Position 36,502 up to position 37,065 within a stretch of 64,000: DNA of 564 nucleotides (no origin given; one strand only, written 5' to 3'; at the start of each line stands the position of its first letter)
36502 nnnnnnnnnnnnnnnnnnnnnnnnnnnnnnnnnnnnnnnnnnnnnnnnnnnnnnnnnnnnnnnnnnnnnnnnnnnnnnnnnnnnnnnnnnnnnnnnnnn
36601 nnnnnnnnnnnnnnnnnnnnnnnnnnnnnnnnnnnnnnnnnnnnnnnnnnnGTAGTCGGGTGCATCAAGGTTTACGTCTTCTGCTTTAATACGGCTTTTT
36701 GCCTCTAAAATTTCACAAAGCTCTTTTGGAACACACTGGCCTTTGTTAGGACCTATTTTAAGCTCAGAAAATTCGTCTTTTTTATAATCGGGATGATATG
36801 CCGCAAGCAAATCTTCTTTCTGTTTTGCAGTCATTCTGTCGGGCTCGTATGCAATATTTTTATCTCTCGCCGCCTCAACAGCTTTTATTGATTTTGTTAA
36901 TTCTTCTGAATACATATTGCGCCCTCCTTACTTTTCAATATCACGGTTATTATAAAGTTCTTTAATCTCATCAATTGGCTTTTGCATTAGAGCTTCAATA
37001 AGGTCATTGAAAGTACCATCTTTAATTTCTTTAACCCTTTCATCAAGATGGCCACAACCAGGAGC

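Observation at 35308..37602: Fumarate-reductase flavoprotein lacks the covalent-FAD histidine and has only a 25-kDa Fe-S partner: soluble TfrAB-type enzyme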

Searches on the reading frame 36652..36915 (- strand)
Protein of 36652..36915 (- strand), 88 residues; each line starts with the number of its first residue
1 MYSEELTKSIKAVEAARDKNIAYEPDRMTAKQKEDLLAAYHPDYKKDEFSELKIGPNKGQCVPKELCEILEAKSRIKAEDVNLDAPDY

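Call 81: search_protein_families(library=pfam, proteins=[window:36652-36915:-], max_evalue=10)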
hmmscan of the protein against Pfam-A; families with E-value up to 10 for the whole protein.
seq(88 aa): 0 families

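Call 82: search_solved_structures(query=window:36652-36915:-, max_evalue=10)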
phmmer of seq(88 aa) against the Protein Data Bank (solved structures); distinct sequences matched with E-value up to 10: 1.
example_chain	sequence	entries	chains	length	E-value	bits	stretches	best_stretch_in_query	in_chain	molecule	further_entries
7vhq_G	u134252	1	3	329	1.3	12.8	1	10-87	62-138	Modulator of FtsH protease HflC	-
